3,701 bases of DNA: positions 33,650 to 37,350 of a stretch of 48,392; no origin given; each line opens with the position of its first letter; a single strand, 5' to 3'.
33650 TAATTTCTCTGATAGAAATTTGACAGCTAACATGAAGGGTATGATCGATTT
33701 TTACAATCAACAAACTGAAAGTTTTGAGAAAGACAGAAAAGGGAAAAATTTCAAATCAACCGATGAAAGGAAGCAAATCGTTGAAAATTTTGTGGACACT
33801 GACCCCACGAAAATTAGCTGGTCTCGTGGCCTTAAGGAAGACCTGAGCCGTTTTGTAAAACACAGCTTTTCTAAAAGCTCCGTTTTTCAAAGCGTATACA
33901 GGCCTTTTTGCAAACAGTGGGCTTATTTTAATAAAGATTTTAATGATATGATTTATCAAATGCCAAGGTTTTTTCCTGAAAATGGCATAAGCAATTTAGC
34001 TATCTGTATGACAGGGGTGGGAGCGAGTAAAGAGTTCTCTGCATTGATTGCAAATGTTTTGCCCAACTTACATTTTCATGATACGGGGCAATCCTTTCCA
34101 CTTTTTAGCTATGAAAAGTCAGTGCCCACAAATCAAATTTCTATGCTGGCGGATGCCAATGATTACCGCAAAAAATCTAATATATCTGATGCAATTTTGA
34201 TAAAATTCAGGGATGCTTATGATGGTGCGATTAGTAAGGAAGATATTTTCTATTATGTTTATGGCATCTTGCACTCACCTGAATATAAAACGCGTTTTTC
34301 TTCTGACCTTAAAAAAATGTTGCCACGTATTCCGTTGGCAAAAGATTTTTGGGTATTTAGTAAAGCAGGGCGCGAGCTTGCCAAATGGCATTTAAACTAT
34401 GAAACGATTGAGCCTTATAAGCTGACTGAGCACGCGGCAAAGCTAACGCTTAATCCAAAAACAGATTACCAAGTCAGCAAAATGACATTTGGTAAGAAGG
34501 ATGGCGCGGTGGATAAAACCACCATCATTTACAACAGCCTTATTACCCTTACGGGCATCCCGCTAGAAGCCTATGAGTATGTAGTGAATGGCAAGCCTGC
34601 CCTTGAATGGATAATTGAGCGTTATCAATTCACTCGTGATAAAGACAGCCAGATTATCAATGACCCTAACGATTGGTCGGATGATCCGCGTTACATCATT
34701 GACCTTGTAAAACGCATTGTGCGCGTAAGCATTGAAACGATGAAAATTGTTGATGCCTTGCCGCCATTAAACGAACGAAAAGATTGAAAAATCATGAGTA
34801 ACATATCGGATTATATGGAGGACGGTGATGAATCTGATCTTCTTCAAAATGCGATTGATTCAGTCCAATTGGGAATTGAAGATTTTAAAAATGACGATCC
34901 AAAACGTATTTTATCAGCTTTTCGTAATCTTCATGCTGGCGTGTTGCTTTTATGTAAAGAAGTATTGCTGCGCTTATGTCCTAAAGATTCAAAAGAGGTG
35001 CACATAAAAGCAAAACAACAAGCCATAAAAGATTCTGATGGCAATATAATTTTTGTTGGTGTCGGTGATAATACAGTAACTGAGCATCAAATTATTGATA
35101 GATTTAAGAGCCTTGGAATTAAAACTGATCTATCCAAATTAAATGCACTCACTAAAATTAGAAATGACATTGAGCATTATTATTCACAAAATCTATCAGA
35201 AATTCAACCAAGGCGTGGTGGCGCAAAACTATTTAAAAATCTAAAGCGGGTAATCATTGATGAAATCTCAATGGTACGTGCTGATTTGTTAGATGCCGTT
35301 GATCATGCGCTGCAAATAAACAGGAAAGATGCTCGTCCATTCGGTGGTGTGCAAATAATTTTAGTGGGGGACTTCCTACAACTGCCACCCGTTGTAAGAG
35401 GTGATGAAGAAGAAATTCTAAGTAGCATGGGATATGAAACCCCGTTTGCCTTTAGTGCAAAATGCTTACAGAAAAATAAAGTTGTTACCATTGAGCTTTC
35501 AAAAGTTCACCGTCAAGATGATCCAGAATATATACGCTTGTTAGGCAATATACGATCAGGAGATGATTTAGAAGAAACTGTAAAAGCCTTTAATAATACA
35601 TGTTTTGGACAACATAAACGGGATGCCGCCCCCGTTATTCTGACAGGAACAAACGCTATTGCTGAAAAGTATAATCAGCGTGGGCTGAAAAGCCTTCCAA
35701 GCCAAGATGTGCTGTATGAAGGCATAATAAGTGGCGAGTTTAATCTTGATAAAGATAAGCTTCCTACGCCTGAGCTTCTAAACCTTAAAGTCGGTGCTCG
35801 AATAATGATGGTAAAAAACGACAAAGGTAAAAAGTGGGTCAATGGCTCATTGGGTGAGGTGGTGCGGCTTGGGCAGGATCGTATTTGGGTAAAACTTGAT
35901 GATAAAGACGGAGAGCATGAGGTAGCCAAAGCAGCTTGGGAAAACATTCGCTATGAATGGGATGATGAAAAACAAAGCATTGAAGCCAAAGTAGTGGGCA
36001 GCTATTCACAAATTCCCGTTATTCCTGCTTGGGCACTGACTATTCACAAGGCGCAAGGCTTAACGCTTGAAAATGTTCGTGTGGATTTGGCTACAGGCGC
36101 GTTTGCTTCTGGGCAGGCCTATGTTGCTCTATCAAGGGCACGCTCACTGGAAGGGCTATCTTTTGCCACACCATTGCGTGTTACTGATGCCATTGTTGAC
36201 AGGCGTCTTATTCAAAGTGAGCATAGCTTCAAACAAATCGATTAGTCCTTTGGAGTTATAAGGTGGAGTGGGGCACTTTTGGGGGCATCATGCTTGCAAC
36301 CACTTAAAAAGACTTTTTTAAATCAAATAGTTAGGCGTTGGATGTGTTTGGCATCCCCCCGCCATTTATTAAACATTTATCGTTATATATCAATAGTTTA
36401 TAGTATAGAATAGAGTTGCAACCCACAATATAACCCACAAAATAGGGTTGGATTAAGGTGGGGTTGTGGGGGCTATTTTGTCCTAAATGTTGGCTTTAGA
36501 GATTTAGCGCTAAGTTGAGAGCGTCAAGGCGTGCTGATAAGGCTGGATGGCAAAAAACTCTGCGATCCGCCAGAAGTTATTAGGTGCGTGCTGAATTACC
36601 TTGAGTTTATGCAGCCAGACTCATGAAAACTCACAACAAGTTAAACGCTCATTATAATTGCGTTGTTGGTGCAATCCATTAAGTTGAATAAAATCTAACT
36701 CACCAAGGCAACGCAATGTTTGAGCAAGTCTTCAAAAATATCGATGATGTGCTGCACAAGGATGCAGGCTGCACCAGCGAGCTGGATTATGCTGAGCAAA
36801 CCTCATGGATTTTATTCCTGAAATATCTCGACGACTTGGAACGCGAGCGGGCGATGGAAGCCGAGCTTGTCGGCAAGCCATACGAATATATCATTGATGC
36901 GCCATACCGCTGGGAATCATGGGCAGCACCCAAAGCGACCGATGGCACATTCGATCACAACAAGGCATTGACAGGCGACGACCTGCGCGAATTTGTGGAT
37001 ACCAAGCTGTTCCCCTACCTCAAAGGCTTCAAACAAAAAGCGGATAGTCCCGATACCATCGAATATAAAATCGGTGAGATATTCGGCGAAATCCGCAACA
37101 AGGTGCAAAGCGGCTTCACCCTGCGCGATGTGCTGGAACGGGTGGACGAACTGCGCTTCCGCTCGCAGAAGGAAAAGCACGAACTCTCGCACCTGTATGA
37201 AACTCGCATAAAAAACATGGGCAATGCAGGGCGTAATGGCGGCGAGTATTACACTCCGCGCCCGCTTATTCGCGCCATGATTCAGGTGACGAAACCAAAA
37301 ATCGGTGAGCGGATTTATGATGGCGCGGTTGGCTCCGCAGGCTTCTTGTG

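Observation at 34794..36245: HEPN-like N-terminus fused to a Pif1-family helicase lacking a Walker A motif, coupled to the type ISP enzyme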

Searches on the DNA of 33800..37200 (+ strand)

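Call 8: search_dna_similar(query=window:33800-37200:+, collection=plasmids, mode=near)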
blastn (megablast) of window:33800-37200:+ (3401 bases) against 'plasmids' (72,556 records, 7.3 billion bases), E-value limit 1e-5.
No match.
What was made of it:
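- Tried and rejected: No match was found in the plasmid collection (call 8).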
